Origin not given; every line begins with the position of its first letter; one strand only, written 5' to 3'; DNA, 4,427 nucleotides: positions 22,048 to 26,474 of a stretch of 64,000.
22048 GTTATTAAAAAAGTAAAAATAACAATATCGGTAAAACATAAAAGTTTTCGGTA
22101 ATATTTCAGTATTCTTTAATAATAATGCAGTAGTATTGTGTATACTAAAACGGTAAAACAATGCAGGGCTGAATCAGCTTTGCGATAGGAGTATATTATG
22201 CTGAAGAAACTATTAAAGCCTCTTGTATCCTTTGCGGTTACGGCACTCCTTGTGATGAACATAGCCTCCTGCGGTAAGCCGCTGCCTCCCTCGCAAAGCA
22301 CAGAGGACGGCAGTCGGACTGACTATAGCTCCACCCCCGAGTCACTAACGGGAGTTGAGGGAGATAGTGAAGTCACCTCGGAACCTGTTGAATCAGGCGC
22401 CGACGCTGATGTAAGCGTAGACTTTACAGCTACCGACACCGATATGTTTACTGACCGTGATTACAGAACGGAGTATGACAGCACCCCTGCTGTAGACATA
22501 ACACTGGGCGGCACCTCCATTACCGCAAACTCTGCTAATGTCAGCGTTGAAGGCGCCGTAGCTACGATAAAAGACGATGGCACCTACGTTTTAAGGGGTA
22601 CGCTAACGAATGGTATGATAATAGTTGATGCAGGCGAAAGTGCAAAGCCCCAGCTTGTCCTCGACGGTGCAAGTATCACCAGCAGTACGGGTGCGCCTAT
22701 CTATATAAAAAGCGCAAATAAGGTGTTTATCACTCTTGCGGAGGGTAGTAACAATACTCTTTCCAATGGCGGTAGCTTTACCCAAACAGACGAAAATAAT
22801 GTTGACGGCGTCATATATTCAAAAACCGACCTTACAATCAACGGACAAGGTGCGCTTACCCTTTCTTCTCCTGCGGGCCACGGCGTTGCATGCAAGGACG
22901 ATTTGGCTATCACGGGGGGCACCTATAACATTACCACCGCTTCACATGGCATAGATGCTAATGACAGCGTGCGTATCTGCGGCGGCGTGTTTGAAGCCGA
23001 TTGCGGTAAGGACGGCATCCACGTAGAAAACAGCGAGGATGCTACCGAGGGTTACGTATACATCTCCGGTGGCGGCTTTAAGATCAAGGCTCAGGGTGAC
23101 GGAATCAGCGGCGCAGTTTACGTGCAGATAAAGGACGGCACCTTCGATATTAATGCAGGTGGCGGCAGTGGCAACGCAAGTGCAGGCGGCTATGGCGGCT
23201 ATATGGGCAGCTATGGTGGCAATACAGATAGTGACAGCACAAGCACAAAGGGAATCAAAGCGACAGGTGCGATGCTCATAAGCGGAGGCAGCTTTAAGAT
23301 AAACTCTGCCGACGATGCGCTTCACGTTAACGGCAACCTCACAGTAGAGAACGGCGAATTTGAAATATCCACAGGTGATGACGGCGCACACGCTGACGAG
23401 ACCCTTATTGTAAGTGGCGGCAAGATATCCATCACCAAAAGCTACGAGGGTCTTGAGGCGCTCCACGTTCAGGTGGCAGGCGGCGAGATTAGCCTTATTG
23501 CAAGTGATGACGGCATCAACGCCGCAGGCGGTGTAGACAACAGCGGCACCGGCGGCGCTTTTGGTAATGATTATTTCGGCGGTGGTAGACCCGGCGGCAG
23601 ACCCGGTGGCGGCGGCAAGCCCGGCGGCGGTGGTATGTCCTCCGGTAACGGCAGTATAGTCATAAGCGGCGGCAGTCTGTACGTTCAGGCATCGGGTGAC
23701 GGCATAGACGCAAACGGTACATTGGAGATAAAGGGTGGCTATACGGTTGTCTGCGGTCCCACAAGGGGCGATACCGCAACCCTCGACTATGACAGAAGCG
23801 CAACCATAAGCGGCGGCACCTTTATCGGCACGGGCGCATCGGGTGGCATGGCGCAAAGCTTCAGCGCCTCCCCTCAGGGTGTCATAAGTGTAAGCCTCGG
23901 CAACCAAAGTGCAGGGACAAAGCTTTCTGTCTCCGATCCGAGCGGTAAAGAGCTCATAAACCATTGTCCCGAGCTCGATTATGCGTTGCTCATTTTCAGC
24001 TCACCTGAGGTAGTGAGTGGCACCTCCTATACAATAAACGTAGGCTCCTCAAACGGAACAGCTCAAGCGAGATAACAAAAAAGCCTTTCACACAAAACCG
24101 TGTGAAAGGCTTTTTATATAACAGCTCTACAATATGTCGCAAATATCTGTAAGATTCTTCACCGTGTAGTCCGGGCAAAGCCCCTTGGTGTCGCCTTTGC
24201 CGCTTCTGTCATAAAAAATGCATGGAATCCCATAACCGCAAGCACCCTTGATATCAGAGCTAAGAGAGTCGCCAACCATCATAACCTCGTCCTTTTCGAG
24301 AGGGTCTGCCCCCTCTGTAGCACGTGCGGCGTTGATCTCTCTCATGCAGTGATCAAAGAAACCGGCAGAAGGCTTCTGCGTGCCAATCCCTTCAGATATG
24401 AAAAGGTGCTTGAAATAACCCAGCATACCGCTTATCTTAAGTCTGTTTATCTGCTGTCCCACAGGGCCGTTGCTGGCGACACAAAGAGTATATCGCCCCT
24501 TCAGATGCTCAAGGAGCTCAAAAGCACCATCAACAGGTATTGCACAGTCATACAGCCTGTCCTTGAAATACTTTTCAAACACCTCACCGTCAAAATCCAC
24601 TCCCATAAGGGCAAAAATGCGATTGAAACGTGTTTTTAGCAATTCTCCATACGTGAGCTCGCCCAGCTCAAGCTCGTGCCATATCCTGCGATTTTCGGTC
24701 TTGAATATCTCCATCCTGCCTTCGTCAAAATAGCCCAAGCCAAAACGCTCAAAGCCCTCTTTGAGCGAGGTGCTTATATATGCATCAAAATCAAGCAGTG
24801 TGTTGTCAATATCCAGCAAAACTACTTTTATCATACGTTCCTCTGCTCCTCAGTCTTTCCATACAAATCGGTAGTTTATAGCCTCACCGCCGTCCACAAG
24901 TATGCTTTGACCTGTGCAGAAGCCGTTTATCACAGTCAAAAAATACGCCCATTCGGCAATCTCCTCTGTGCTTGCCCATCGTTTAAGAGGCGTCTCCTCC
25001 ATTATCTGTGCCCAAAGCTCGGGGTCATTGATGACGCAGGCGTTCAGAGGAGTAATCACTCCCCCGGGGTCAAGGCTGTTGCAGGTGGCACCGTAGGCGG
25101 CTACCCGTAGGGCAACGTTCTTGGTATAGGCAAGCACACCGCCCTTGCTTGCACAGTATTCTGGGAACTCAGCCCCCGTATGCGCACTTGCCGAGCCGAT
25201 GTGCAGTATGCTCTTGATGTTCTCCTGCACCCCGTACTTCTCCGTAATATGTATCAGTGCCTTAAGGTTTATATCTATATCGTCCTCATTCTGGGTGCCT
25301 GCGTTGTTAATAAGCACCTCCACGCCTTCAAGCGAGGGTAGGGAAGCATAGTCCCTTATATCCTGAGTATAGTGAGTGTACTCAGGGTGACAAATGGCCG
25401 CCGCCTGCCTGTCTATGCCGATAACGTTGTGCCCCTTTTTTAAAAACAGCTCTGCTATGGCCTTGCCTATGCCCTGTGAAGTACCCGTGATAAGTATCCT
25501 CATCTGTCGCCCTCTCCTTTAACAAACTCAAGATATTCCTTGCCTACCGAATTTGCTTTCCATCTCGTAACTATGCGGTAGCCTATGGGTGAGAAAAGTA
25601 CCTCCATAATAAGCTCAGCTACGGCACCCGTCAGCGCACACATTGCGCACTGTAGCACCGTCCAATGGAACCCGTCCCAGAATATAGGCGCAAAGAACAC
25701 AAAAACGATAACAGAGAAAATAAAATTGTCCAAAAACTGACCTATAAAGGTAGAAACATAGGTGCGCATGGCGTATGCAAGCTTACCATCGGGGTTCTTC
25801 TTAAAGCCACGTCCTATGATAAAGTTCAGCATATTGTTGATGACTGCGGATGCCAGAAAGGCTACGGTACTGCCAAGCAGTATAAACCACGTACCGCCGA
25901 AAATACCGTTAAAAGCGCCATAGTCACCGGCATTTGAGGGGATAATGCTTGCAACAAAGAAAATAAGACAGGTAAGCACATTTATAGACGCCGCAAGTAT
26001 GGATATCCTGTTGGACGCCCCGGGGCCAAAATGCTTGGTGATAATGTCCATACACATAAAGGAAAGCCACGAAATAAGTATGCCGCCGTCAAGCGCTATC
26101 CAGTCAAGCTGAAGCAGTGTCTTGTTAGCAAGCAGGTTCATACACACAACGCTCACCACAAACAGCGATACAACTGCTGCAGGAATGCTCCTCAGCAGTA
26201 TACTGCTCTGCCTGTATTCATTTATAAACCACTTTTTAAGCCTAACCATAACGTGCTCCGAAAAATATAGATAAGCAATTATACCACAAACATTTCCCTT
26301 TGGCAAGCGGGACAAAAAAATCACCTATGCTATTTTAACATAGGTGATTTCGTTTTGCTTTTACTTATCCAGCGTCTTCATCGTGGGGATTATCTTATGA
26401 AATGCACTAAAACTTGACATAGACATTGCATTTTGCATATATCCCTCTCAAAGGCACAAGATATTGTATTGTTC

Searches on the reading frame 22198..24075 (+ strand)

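Call 6: search_protein_families(library=pfam, proteins=[window:22198-24075:+], max_evalue=0.001)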
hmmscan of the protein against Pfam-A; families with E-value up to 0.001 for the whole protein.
window:22198-24075:+ (625 aa): 1 family
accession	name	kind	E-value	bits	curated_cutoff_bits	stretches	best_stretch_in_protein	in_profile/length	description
PF14262.12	Cthe_2159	-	2.8e-96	322.3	25.8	2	119-396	2-262/262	Carbohydrate-binding domain-containing protein Cthe_2159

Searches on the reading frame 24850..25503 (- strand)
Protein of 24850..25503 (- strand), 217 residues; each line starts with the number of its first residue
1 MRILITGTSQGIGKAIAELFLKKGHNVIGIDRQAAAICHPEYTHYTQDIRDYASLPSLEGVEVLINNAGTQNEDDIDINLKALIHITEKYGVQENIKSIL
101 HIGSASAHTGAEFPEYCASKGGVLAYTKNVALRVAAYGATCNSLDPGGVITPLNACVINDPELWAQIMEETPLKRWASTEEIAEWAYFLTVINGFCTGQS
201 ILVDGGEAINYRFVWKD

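Call 65: search_protein_families(library=pfam, proteins=[window:24850-25503:-], max_evalue=0.01)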
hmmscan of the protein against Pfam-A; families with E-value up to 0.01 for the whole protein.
window:24850-25503:- (217 aa): 4 families
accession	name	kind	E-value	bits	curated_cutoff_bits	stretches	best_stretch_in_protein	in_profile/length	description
PF13561.12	adh_short_C2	-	5.1e-24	85.6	27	1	9-206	3-234/236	Enoyl-(Acyl carrier protein) reductase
PF00106.31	adh_short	-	1.5e-19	70.7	26.6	1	3-155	3-188/195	short chain dehydrogenase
PF01370.27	Epimerase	-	1.6e-05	24.9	20.9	1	3-104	1-115/240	NAD dependent epimerase/dehydratase family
PF04321.23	RmlD_sub_bind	-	0.0063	16.1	27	0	1-44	1-44/287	RmlD substrate binding domain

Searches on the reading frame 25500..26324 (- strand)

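Call 6: search_protein_families(library=pfam, proteins=[window:25500-26324:-], max_evalue=0.001)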
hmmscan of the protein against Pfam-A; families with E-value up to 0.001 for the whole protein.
window:25500-26324:- (274 aa): 1 family
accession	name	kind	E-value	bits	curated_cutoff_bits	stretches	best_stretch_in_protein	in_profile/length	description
PF02592.20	Vut_1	-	2.6e-26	93.2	27.2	1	79-250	1-151/152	Putative vitamin uptake transporter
